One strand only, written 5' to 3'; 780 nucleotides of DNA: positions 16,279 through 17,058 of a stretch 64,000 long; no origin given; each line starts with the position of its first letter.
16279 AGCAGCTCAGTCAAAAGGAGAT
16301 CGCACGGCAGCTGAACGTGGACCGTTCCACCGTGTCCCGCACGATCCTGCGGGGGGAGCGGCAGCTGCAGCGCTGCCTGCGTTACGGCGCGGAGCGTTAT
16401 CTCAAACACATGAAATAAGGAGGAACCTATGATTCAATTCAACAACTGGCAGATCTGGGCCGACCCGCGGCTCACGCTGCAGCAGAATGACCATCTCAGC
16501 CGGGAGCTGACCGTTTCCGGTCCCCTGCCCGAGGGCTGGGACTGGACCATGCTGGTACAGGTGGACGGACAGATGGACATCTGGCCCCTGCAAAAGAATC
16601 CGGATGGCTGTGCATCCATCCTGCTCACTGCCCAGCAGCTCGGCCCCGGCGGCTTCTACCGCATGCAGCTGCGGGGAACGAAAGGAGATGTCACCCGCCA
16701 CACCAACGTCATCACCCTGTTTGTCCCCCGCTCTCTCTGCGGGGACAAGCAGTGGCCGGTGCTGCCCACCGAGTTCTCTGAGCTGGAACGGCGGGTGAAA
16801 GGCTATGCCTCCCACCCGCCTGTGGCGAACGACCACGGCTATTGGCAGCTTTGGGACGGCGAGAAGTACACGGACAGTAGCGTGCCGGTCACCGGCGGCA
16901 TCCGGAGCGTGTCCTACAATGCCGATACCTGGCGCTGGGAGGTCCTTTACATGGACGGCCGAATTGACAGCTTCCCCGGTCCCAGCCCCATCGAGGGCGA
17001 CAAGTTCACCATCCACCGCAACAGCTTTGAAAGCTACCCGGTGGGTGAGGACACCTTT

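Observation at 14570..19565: Minimal 'switch-payload-lysis' module: a phage-derived inducible release system with no virion genes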

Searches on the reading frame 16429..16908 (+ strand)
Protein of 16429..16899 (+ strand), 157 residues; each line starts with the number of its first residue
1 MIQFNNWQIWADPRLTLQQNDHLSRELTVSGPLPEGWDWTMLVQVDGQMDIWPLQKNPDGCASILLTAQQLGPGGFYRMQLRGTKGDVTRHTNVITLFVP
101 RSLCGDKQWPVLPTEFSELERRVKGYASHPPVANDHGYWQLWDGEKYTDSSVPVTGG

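Call 43: search_protein_families(library=phrogs, proteins=[window:16429-16899:+], max_evalue=0.01)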
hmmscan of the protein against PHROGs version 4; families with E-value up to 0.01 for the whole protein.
seq(157 aa): 0 families

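Call 52: predict_structure(alignment_id=A2)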
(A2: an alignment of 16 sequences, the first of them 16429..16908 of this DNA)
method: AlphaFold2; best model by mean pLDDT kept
length: 160 residues; sequences in the alignment: 16
mean_pLDDT: 81.2   pTM: 0.60
mean pLDDT of the five models: 81.2, 76.1, 71.8, 71.5, 70.0
residues with pLDDT >= 90: 44; 70-90: 89; 50-70: 25; < 50: 2
segments of 3 or more residues with pLDDT < 50: none
pLDDT, mean of each block of 10 residues (from residue 1): 89 72 84 90 85 88 83 82 94 88 68 58 76 89 86 67
secondary structure, 60 per line:
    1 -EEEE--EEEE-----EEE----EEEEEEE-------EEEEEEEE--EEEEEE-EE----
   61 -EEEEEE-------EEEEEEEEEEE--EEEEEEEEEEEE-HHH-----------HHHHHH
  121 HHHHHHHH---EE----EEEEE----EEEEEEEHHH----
elements in order: E2-5 E8-11 E17-19 E24-30 E38-45 E48-53 E62-67 E75-85 E88-99 H115-128 E138-142 E147-153

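Call 55: fold_search(model_id=the predicted structure, library=pdb)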
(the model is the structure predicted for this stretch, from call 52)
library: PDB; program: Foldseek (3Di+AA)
matches with E <= 10: 1614; with E <= 0.001: 1
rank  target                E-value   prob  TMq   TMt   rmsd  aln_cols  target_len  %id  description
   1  1n26_A                9.1e-04  1.00  0.37  0.22  16.7       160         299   15  Crystal Structure of the extra-cellular domains of Human Interleukin-6 Receptor alpha chain (released 2002-12-18)
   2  8jj5_B                6.0e-03  0.99  0.31  0.33  18.2       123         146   13  Porcine uroplakin complex (released 2023-06-14)
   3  5t7a_B                7.5e-03  1.00  0.36  0.56   4.0        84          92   12  Crystal structure of Br derivative BhCBM56 (released 2017-08-23)
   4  2e8y_A                8.4e-03  1.00  0.35  0.09   4.9        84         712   11  Crystal structure of pullulanase type I from Bacillus subtilis str. 168 (released 2008-02-19)
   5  2wan                  8.4e-03  1.00  0.34  0.08   4.8        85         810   13  Pullulanase from Bacillus acidopullulyticus (released 2009-05-05)
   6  5t7a_A                9.4e-03  1.00  0.36  0.54   4.1        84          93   12  Crystal structure of Br derivative BhCBM56 (released 2017-08-23)
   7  8cr5_B                9.4e-03  1.00  0.39  0.51   8.3       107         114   14  Murine Interleukin-12 receptor beta 1 domain 1 in complex with murine Interleukin-12 beta. (released 2024-02-07)
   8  7mjr                  1.1e-02  0.80  0.29  0.07  15.5       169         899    9  Vip4Da2 toxin structure (released 2021-05-05)
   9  4v96_AB               1.2e-02  1.00  0.39  0.23  15.2       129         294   14  The structure of a 1.8 MDa viral genome injection device suggests alternative infection mechanisms (released 2014-07-09)
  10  9m8o_Q                1.2e-02  0.98  0.31  0.31  11.0       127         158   14  Cryo-EM structure of bacteriophage NF5 baseplate (released 2025-12-17)
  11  6wdq_D                1.5e-02  1.00  0.39  0.54   4.1        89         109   11  IL23/IL23R/IL12Rb1 signaling complex (released 2021-02-24)
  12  9bc4_A                1.5e-02  0.90  0.32  0.14  16.0       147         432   18  Transglutaminase 2 - Intermediate State (released 2024-07-03)
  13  8xrp_D                1.6e-02  1.00  0.38  0.53   2.9        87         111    9  The Cryo-EM structure of IL-12, receptor subunit beta-1 and receptor subunit beta-2 complex (released 2024-07-24)
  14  1fg9_E                1.6e-02  0.99  0.35  0.30   5.0        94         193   12  3:1 COMPLEX OF INTERFERON-GAMMA RECEPTOR WITH INTERFERON-GAMMA DIMER (released 2000-08-11)
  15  5myb_A                1.6e-02  0.89  0.32  0.28  15.6       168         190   15  Homodimerization of Tie2 Fibronectin-like domains 2 and 3 in space group P21 (released 2017-04-26)
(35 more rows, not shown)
